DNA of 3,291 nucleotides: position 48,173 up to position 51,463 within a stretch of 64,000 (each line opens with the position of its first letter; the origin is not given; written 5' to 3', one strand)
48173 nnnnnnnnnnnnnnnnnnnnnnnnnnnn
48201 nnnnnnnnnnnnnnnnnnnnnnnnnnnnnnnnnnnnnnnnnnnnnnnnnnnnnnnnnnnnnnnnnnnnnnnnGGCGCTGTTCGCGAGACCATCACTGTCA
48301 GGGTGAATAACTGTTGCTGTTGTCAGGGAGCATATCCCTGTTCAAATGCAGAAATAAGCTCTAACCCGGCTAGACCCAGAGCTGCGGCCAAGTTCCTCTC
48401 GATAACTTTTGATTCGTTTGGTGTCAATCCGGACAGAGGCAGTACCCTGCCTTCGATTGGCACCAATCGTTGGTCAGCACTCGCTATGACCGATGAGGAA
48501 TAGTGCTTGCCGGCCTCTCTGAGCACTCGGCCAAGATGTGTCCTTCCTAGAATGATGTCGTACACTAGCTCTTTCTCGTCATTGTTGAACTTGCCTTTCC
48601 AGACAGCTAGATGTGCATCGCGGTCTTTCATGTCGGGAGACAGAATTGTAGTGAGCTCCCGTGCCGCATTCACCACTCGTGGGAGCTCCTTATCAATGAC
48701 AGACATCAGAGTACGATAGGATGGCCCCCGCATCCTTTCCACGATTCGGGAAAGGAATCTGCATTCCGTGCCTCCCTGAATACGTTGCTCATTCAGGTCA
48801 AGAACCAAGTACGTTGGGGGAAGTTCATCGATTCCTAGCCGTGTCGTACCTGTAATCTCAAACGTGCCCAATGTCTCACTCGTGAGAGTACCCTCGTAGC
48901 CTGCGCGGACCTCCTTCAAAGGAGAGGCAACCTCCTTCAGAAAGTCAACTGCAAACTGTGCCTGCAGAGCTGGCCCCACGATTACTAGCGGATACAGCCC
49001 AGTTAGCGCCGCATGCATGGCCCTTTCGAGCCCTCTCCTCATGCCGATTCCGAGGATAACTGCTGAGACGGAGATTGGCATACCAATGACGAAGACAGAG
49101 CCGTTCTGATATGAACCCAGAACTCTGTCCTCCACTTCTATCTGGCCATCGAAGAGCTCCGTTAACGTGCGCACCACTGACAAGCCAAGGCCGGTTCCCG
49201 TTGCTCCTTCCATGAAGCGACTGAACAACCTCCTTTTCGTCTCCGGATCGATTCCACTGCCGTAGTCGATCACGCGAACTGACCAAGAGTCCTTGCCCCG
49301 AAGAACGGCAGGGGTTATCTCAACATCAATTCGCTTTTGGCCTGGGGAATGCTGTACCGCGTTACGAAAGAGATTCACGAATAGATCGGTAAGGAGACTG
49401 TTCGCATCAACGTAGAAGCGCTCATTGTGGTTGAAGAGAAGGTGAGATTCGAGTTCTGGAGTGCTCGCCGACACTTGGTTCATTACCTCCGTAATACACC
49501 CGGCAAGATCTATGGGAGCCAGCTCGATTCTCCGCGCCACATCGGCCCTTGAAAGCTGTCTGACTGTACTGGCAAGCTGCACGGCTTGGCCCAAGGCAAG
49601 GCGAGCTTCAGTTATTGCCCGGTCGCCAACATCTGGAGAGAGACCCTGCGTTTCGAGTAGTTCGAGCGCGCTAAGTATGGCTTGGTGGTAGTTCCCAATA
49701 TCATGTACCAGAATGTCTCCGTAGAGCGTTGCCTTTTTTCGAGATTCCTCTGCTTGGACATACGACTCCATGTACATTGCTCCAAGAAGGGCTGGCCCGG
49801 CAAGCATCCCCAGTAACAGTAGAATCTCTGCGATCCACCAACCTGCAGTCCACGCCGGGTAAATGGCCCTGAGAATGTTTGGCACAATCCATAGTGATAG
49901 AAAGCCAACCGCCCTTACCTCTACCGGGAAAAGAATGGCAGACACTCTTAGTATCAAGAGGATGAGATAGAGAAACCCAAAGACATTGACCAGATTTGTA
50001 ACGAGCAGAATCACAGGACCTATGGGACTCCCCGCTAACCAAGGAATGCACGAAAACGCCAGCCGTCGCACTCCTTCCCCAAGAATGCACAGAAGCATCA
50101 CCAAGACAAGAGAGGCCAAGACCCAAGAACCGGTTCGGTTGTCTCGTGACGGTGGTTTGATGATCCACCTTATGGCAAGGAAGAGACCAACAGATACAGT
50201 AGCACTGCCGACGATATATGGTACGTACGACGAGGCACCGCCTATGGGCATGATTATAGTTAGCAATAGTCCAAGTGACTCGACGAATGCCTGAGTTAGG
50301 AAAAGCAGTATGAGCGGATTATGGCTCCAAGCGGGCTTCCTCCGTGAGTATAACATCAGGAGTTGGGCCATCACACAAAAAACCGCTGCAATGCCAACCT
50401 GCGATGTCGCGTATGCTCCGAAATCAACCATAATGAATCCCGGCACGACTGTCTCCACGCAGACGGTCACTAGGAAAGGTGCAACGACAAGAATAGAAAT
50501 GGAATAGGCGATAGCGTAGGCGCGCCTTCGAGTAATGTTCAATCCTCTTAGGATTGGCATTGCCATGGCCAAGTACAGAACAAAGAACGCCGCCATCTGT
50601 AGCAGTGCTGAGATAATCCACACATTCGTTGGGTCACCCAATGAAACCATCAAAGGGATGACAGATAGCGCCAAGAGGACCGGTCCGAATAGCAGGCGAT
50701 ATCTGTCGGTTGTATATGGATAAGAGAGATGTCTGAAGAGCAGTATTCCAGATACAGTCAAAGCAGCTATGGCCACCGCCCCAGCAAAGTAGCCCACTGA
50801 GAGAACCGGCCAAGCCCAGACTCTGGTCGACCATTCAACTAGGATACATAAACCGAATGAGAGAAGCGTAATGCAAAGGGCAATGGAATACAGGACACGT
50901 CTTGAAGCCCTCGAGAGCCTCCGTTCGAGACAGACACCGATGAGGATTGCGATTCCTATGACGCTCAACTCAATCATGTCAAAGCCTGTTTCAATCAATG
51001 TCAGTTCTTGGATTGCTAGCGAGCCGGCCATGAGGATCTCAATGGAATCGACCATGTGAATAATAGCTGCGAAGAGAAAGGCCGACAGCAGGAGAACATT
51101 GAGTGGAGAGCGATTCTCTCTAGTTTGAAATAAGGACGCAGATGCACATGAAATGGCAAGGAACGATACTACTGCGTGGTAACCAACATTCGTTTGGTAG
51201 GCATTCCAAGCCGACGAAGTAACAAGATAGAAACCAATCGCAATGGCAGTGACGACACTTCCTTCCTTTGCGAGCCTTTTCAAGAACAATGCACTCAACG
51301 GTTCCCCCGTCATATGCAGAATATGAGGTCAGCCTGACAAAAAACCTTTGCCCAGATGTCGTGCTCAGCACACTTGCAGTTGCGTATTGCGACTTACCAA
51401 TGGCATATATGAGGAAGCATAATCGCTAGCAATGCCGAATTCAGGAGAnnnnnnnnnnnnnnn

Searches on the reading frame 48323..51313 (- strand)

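Call 43: search_protein_families(library=pfam, proteins=[window:48323-51313:-], max_evalue=0.00001)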
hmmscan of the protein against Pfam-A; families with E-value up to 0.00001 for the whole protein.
window:48323-51313:- (996 aa): 1 family
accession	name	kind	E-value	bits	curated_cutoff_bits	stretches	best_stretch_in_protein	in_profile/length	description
PF02518.31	HATPase_c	-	1.8e-19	70.6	26.4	1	640-746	5-108/111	Histidine kinase-, DNA gyrase B-, and HSP90-like ATPase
